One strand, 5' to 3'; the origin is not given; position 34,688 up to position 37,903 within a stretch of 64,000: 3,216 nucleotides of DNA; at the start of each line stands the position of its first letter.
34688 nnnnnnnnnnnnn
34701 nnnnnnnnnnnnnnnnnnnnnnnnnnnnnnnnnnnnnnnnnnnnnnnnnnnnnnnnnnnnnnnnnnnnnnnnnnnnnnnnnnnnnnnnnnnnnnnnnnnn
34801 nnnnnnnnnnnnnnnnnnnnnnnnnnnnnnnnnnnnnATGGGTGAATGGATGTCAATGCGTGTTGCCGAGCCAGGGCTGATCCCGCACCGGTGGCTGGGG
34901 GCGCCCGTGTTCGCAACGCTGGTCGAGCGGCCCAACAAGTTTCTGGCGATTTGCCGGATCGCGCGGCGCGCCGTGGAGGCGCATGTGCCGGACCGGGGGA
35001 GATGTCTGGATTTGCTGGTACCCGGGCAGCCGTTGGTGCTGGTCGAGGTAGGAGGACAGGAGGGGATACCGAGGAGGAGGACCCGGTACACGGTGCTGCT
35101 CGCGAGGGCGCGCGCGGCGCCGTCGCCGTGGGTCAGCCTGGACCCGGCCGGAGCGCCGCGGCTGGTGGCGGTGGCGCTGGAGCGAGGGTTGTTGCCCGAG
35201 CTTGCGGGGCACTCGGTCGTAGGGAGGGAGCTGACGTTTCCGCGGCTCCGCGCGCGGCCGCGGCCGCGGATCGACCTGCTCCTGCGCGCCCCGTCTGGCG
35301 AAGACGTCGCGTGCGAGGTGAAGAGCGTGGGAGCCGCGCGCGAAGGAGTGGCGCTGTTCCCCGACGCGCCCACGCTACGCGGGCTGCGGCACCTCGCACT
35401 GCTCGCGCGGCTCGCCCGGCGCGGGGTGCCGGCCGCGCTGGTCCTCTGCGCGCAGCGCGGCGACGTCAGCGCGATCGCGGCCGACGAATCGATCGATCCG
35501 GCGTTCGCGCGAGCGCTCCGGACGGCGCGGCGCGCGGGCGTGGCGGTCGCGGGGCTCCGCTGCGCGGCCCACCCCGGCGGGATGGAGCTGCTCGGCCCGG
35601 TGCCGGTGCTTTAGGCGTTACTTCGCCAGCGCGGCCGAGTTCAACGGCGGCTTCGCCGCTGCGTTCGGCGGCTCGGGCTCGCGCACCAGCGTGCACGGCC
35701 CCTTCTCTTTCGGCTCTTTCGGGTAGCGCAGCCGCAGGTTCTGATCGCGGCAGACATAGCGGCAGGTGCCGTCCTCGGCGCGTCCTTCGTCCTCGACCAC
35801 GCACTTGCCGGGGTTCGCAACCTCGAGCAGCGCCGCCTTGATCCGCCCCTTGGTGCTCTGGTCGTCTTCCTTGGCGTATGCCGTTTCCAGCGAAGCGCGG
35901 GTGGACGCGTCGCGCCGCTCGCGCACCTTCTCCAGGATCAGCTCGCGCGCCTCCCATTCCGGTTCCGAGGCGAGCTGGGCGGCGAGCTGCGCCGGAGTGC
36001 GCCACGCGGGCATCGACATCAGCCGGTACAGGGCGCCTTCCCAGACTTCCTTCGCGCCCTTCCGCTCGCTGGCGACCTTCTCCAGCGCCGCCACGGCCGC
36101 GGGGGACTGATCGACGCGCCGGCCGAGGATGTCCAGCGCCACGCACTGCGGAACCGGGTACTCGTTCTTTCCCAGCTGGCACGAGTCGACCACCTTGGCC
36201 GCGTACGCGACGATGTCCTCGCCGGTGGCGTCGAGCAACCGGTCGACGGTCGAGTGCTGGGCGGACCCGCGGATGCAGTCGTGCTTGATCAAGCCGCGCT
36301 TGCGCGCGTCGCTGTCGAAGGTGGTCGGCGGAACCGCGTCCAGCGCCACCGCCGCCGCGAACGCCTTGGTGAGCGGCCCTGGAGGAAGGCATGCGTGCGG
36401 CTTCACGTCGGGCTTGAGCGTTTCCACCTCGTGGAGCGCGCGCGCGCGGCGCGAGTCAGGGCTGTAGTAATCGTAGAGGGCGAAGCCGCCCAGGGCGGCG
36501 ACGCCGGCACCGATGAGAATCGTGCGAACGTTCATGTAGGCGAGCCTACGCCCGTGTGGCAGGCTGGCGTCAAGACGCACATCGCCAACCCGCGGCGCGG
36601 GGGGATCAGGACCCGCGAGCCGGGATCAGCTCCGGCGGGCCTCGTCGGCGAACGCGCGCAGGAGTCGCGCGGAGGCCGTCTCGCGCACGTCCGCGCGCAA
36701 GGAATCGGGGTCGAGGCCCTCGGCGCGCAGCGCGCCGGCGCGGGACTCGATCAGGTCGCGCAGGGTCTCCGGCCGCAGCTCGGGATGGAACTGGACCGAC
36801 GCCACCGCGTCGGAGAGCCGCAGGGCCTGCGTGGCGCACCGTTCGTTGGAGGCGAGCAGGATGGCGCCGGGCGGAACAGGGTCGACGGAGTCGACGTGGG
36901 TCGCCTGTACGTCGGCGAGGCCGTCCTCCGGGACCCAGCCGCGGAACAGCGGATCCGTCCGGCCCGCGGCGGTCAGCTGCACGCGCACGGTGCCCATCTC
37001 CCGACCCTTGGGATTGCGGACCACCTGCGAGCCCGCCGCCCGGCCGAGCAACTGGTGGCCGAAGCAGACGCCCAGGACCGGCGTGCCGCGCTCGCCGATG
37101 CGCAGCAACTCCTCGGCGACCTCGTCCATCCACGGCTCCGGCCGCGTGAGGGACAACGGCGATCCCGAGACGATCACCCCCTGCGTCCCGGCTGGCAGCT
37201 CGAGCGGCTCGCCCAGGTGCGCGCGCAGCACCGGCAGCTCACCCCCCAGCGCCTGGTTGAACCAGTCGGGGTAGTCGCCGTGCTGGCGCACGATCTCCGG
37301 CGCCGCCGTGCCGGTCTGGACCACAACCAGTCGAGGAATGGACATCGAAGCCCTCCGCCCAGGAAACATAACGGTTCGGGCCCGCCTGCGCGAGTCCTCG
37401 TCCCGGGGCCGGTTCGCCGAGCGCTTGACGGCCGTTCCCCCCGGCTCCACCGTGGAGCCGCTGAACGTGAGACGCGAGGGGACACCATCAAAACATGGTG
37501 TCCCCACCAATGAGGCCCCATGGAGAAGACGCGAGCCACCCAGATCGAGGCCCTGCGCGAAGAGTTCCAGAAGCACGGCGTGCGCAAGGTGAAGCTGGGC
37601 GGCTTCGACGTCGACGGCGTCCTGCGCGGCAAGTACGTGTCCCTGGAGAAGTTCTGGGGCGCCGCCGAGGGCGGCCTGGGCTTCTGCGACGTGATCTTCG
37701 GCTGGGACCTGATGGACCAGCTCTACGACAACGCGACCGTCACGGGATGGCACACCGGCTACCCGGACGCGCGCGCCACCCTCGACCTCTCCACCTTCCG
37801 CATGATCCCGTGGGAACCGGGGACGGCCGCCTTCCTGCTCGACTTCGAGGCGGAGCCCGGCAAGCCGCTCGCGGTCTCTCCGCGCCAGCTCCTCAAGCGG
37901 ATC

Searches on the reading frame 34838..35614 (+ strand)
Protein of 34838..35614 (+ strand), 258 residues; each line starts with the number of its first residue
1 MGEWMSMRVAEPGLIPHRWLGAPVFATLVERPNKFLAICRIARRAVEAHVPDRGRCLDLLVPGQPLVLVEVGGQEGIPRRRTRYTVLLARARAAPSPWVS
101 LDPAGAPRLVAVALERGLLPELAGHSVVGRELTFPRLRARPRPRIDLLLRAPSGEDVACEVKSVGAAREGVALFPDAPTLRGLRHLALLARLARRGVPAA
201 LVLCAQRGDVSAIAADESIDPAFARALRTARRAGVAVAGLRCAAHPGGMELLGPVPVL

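Call 6: search_protein_families(library=pfam, proteins=[window:34838-35614:+])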
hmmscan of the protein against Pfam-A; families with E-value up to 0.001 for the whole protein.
window:34838-35614:+ (258 aa): 2 families
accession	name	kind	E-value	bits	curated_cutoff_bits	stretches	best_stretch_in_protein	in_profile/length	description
PF03749.19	SfsA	-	1.8e-31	109.2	22.8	1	108-246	5-136/138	Sugar fermentation stimulation protein RE domain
PF17746.7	SfsA_N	-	3.7e-12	46.6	25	1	29-99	1-61/63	SfsA N-terminal OB domain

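Call 7: find_related_loci(query=window:34856-35614:+, collection=genome_contigs, flank=4000)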
Query window:34856-35614:+ (252 aa) in genome_contigs; peptide patterns used: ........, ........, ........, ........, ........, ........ (x = any residue, [..] = any of these).
381 stretches matched a pattern; 14 encode a relative of the query (tblastn E <= 1e-3); 14 distinct loci.
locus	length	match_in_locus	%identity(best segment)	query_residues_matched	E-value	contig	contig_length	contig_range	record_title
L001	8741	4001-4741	84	6-252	2e-122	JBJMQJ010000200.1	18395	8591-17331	MAG: Myxococcales bacterium isolate H1_18_all_fractions_conc_118_70_14 k255_2614648, whole genome shotgun sequence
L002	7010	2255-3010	85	1-252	3e-107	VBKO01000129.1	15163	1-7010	MAG: Deltaproteobacteria bacterium isolate DP_11 14_0927_12_40cm_scaffold_2439, whole genome shotgun sequence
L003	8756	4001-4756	90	1-252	1e-106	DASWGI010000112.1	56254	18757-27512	MAG TPA_asm: Myxococcales bacterium isolate SMAG_U2812 k141_703838, whole genome shotgun sequence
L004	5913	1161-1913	86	1-251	6e-106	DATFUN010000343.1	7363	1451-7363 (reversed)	MAG TPA_asm: Myxococcales bacterium isolate SMAG_U9438 k141_1835934, whole genome shotgun sequence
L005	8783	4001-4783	86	1-252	2e-104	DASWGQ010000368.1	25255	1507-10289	MAG TPA_asm: Myxococcales bacterium isolate SMAG_U2820 k141_1019403, whole genome shotgun sequence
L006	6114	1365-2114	79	1-252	3e-117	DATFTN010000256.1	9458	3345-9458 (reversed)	MAG TPA_asm: Myxococcales bacterium isolate SMAG_U9411 k141_801893, whole genome shotgun sequence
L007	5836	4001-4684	64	8-252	3e-79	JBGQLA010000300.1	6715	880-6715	MAG: Deltaproteobacteria bacterium isolate OBJ2_061818_050_49 k141_1222119_length_6715_cov_17.0284, whole genome shotgun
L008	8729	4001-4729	61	9-252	9e-78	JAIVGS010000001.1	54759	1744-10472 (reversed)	MAG: Myxococcales bacterium isolate MAG102 MTG102_21, whole genome shotgun sequence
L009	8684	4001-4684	65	8-252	2e-77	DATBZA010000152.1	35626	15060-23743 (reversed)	MAG TPA_asm: Myxococcales bacterium isolate SMAG_U7607 k141_780537, whole genome shotgun sequence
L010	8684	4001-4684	66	8-252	1e-73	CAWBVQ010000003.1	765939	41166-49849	MAG: uncultured delta proteobacterium isolate MFD08416.bin.2.80 genome assembly, contig: contig_11622, whole genome shot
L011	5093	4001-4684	63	8-252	6e-71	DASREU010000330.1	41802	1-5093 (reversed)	MAG TPA_asm: Myxococcales bacterium isolate SMAG_U10014 k141_1750011, whole genome shotgun sequence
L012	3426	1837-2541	62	1-252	9e-70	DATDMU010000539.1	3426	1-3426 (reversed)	MAG TPA_asm: Myxococcales bacterium isolate SMAG_U419 k141_1489909, whole genome shotgun sequence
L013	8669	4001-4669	58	8-244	2e-65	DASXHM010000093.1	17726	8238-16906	MAG TPA_asm: Myxococcales bacterium isolate SMAG_U5193 k141_2627970, whole genome shotgun sequence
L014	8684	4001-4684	64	8-252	6e-63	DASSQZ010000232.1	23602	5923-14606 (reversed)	MAG TPA_asm: Myxococcales bacterium isolate SMAG_U476 k141_408042, whole genome shotgun sequence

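Call 12: find_encoding_contigs(protein=window:34838-35614:+, flank=1500, max_places=10)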
Protein window:34838-35614:+ (258 aa): 1 contig read that carries it; 1 place shown.
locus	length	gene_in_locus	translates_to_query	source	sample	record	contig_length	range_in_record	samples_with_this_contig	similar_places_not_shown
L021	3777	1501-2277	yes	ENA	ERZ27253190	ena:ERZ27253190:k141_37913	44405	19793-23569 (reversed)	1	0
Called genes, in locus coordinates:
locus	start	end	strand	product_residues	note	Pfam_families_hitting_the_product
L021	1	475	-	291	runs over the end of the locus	PF00950:ABC-3, PF01032:FecCD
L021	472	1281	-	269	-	PF00005:ABC_tran, PF13304:AAA_21 (weak)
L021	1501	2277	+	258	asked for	PF17746:SfsA_N, PF03749:SfsA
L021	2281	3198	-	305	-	-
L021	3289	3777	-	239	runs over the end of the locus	PF00117:GATase, PF07722:Peptidase_C26 (faint)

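Call 13: find_related_loci(query=window:34856-35614:+, collection=metagenome_contigs, flank=1500)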
Query window:34856-35614:+ (252 aa) in metagenome_contigs; peptide patterns used: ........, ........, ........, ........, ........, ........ (x = any residue, [..] = any of these).
505 stretches matched a pattern; 80 encode a relative of the query (tblastn E <= 1e-3); 79 distinct loci.
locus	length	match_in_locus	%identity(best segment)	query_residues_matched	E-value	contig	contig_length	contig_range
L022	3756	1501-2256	100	1-252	2e-158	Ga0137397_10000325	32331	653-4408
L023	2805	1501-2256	99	1-252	7e-162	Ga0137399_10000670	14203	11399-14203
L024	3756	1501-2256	99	1-252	3e-158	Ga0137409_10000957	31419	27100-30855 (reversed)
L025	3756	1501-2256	79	1-252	7e-123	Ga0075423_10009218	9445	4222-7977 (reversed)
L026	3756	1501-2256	84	1-252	2e-123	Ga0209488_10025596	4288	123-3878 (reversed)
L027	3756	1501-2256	79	1-252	6e-122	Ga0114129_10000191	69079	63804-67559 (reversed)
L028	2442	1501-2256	86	1-252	1e-120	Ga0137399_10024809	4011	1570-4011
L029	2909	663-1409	79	1-251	1e-116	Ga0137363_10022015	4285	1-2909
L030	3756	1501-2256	84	1-252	2e-113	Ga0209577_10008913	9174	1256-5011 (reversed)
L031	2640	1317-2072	77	1-252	1e-116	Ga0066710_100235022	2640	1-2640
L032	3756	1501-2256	77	1-252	2e-110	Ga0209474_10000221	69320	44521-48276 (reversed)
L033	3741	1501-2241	83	1-252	6e-110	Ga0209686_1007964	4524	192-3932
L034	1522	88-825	84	8-252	2e-115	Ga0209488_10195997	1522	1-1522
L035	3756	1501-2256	90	1-252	2e-106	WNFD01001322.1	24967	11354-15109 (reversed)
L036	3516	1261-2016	90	1-252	8e-107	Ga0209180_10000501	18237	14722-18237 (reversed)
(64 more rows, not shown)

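Call 38: search_protein_families(library=ncbifam, proteins=[window:34856-35614:+], max_evalue=0.01)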
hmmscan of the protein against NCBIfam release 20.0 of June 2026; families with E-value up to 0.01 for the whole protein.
window:34856-35614:+ (252 aa): 1 family
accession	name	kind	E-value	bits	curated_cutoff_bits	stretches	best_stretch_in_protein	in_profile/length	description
TIGR00230.1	sfsA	equivalog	1.2e-33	116.5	126.45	1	17-243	10-224/234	DNA/RNA nuclease SfsA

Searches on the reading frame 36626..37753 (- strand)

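Call 6: search_protein_families(library=pfam, proteins=[window:36626-37753:-])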
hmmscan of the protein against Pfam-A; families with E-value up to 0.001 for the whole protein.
window:36626-37753:- (375 aa): 2 families
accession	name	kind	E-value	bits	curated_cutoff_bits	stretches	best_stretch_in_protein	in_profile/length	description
PF00117.34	GATase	-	3e-18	66.6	22.8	1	189-330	42-177/190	Glutamine amidotransferase class-I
PF07722.19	Peptidase_C26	-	2.6e-05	24.5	20.5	1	220-325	102-219/219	Peptidase C26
